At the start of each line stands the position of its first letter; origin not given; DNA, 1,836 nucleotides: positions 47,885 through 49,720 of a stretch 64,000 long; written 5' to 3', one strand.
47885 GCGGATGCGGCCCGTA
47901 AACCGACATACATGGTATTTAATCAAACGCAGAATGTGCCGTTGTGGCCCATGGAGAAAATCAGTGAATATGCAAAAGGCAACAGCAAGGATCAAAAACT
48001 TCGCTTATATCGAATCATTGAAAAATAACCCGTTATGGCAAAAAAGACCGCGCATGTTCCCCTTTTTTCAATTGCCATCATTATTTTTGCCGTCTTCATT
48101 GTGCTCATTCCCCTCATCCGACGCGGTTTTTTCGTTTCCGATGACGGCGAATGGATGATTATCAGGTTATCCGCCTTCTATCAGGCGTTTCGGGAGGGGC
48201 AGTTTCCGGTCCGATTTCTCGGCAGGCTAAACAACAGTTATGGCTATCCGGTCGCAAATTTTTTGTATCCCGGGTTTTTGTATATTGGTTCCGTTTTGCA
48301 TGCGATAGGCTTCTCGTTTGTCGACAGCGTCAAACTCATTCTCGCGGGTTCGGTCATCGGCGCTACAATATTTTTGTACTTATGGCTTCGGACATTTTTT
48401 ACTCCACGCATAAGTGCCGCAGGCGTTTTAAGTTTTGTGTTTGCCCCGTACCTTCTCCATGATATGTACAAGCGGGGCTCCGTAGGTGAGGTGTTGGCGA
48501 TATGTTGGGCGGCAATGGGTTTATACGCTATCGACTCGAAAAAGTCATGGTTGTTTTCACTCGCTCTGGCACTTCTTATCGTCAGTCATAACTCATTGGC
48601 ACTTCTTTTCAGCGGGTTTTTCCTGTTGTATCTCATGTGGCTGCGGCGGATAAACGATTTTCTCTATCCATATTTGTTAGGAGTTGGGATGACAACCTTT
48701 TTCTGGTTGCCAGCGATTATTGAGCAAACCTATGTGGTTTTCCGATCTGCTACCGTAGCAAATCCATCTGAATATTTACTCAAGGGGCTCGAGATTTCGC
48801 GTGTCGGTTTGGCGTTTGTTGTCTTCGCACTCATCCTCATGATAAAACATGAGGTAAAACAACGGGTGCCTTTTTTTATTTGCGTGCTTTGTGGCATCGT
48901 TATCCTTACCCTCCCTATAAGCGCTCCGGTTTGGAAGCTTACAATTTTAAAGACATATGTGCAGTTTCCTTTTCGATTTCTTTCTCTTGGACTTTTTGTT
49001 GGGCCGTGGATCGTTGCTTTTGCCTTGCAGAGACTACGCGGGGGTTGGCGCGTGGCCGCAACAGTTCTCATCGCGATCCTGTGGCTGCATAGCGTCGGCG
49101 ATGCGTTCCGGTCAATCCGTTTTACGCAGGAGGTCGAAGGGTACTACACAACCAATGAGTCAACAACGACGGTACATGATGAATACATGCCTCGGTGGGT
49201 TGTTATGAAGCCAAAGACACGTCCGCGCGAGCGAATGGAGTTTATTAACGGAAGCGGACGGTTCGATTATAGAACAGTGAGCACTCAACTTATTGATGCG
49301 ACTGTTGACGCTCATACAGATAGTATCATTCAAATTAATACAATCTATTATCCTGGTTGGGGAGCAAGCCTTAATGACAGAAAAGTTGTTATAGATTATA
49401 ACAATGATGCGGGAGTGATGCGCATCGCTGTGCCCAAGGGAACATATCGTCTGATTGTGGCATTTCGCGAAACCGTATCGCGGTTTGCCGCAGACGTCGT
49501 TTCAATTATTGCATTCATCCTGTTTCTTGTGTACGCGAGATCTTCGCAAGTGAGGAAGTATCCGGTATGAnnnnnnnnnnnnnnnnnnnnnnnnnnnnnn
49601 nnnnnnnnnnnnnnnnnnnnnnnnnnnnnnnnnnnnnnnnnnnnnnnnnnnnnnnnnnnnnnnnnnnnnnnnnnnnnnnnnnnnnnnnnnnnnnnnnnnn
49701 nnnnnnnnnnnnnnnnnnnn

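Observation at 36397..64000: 28-kb surface glycosylation super-locus with nine GT-C membrane transferases in four families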

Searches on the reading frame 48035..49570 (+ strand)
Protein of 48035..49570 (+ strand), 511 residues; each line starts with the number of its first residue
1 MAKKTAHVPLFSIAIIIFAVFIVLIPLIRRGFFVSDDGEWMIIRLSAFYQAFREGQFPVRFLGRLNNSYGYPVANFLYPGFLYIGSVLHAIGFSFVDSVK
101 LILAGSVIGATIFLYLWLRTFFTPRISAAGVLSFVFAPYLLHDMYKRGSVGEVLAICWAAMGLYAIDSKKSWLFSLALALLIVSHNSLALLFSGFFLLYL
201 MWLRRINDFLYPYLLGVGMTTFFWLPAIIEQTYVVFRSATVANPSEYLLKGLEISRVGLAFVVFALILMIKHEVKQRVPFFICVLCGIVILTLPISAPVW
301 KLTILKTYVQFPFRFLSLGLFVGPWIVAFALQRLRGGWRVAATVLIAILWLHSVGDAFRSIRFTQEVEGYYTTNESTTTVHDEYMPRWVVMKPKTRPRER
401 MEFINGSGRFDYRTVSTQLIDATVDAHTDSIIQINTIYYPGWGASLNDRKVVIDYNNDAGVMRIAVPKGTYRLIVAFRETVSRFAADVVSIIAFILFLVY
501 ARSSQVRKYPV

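Call 4: search_protein_families(library=pfam, proteins=[window:48035-49570:+], max_evalue=0.01)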
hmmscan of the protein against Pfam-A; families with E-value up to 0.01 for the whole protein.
window:48035-49570:+ (511 aa): 0 families

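Call 14: find_encoding_contigs(protein=window:48035-49570:+, flank=10000, max_places=6)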
Protein window:48035-49570:+ (511 aa): 1 contig read that carries it; 1 place shown.
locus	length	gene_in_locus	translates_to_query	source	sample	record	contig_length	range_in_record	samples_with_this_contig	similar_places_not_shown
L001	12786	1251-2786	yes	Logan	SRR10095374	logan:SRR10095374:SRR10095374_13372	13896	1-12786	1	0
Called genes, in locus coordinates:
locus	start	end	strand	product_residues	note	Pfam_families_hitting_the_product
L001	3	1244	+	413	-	?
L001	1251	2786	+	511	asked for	-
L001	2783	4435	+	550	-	-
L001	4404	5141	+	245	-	PF00535:Glycos_transf_2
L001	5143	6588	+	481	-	PF01943:Polysacc_synt, PF13440:Polysacc_synt_3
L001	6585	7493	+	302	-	PF00535:Glycos_transf_2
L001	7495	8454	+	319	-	PF00535:Glycos_transf_2, PF13641:Glyco_tranf_2_3, PF13632:Glyco_trans_2_3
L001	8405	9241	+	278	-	PF00535:Glycos_transf_2, PF10111:Glyco_tranf_2_2 (weak)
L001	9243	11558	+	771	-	PF09586:YfhO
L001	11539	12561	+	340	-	PF13439:Glyco_transf_4 (weak), PF00534:Glycos_transf_1, PF13692:Glyco_trans_1_4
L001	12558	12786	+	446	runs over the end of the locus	?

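Call 16: search_protein_families(library=ncbifam, proteins=[window:48035-49570:+], max_evalue=0.01)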
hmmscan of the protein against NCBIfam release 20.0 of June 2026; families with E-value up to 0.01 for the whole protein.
window:48035-49570:+ (511 aa): 0 families

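Call 17: search_solved_structures(query=window:48035-49570:+, max_evalue=10)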
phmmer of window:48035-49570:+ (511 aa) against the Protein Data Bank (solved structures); distinct sequences matched with E-value up to 10: 0.

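Call 19: find_homologous_proteins(query=window:48035-49570:+, max_evalue=0.001)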
Query window:48035-49570:+ (511 aa): 1174 proteins with E <= 0.001 among 8000 candidates; the best 120 are listed.
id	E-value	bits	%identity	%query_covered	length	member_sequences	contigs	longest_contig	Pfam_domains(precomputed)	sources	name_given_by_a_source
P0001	0.0e+0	1134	100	100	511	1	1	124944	-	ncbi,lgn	-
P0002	3.9e-208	711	62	94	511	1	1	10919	-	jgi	jgi:hypothetical protein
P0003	2.5e-170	586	54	97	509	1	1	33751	-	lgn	-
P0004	1.5e-164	567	54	94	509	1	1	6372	-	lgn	-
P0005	9.6e-164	564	53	97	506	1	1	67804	-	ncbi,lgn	-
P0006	6.2e-161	555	53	93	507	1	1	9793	-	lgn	-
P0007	1.7e-160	554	53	94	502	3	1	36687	-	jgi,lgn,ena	-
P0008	4.2e-160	552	52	96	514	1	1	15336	-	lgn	-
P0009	8.2e-160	551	52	96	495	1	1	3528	-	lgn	-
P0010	3.3e-159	549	52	94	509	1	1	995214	-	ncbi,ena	-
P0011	3.4e-159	549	52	93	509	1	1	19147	-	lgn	-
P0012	4.9e-159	549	53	91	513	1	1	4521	-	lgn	-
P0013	1.3e-158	547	53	94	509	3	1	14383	-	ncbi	-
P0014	1.5e-158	547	52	97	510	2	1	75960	-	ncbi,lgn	-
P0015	2.1e-158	547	53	93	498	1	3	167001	-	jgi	jgi:hypothetical protein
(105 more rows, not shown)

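Call 24: find_related_loci(query=A1, collection=genome_contigs, flank=10000)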
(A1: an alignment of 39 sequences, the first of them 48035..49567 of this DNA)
Query A1 (511 aa) in genome_contigs; peptide patterns used: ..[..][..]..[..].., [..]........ (x = any residue, [..] = any of these).
159 stretches matched a pattern; 141 encode a relative of the query (tblastn E <= 1e-3); the best 80 are kept; 80 distinct loci.
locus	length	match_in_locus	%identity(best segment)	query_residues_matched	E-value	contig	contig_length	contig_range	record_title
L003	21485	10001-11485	53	15-508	1e-162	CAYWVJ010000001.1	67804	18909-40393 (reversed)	MAG TPA_asm: uncultured Gammaproteobacteria bacterium isolate SRP093762_co1_96 genome assembly, contig: NODE_257_length_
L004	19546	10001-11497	51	3-499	1e-159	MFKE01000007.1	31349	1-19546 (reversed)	MAG: Candidatus Gottesmanbacteria bacterium RIFOXYB1_FULL_47_11 rifoxyb1_full_scaffold_1345, whole genome shotgun sequen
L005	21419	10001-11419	53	18-491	2e-158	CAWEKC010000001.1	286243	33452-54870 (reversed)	MAG: Candidatus Gottesmanbacteria bacterium isolate MFD05942.bin.1.195 genome assembly, contig: contig_12616, whole geno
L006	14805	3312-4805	51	1-499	8e-158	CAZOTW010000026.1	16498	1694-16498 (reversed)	MAG TPA_asm: uncultured Gammaproteobacteria bacterium isolate SRP080215_co1_129 genome assembly, contig: NODE_2594_lengt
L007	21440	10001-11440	53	13-491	1e-156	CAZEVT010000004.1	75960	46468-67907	MAG TPA_asm: uncultured Gammaproteobacteria bacterium isolate SRP119689_co1_156 genome assembly, contig: NODE_347_length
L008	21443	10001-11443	48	10-491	4e-153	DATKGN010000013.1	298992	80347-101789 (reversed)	MAG TPA_asm: Patescibacteria group bacterium isolate SMAG_U14552 k141_122833, whole genome shotgun sequence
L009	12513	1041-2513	48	19-508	9e-152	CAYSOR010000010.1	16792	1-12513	MAG TPA_asm: uncultured Gammaproteobacteria bacterium isolate binchicken_co266_188 genome assembly, contig: NODE_5667_le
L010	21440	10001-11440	49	15-493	7e-152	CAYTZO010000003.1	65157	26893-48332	MAG TPA_asm: uncultured Gammaproteobacteria bacterium isolate SRP093762_co1_179 genome assembly, contig: NODE_278_length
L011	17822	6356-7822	48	23-510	8e-151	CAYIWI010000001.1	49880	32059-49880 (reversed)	MAG TPA_asm: uncultured Gammaproteobacteria bacterium isolate ERP119705_co3_560 genome assembly, contig: NODE_531_length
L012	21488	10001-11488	48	10-504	6e-150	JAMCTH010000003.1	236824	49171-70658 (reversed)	MAG: Patescibacteria group bacterium isolate FK_Sedi_A_Bin.175 NODE_28_length_236824_cov_6.16695, whole genome shotgun s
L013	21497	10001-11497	47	3-499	6e-149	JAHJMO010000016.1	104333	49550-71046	MAG: Patescibacteria group bacterium isolate Old_saline.mb.45 Old_saline.mb.45_k141_431564, whole genome shotgun sequenc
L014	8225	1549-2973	50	23-496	2e-148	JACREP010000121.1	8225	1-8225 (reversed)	MAG: Candidatus Gottesmanbacteria bacterium isolate NC_groundwater_1702_Pr3_B-0.1um_50_12 SR-2_scaffold_141_3832576, who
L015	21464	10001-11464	49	13-501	2e-148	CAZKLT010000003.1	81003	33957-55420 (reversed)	MAG TPA_asm: uncultured Gammaproteobacteria bacterium isolate SRP237561_co1_402 genome assembly, contig: NODE_391_length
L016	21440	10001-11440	49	10-490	4e-148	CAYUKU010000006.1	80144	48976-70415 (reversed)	MAG TPA_asm: uncultured Gammaproteobacteria bacterium isolate binchicken_co58_53 genome assembly, contig: NODE_235_lengt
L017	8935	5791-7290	47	1-500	4e-147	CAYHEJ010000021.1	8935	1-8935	MAG TPA_asm: uncultured Gammaproteobacteria bacterium isolate ERP119705_co10_156 genome assembly, contig: NODE_6288_leng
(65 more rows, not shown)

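Call 39: predict_structure(alignment_id=A1)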
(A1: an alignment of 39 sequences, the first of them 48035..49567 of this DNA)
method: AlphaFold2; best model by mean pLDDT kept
length: 511 residues; sequences in the alignment: 39
mean_pLDDT: 89.9   pTM: 0.91
mean pLDDT of the five models: 89.9, 88.2, 88.0, 86.7, 86.3
residues with pLDDT >= 90: 346; 70-90: 128; 50-70: 26; < 50: 11
segments of 3 or more residues with pLDDT < 50: 1-6, 509-511
pLDDT, mean of each block of 10 residues (from residue 1): 52 94 95 84 90 88 83 72 96 95 98 98 96 98 93 97 97 97 92 98 97 97 86 72 85 93 95 85 98 94 84 96 98 95 95 93 85 58 76 86 96 91 98 91 94 92 97 92 92 97 74 39
secondary structure, 60 per line:
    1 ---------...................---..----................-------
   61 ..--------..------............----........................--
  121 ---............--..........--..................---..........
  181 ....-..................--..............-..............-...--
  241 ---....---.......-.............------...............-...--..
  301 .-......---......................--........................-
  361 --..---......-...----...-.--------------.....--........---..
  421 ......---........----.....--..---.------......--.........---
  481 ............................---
elements in order: H10-28 H38-53 H79-90 H95-118 H124-135 H138-147 H150-167 H171-184 H186-203 H206-219 H221-233 H244-247 H251-257 H259-271 H278-292 H303-308 H312-333 H336-359 H368-373 E401-405 E408-415 E419-426 E430-437 E442-446 E461-466 E469-477 H481-508

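Call 92: search_protein_representatives(alignment_id=A1)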
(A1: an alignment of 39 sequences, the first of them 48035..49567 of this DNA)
Query: 39 sequences, 511 profile positions. Proteins with E-value up to 0.001 (for the whole library): 19243; up to 1e-10: 11688; up to 1e-30: 4535. The best 150 are listed.
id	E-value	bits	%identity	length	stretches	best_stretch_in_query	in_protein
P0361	1.4e-196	670.5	-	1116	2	10-504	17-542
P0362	4.6e-189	645.7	-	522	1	5-504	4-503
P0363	5.6e-189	645.5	-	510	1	6-506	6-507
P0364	1.7e-187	640.6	-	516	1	1-508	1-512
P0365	4.1e-185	632.7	-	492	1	17-505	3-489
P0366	2.4e-184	630.2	-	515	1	1-506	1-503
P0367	4.3e-184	629.3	-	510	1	1-503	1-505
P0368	4.6e-184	629.2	-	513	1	8-508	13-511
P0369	1.9e-183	627.2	-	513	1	1-508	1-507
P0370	1.8e-181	620.7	-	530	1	9-504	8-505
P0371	7.7e-181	618.6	-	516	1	2-504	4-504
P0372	3.9e-179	613.0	-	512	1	9-509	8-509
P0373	3.4e-178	609.9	-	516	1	1-507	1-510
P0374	1.3e-176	604.6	-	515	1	1-509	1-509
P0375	2.3e-173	593.9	-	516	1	1-502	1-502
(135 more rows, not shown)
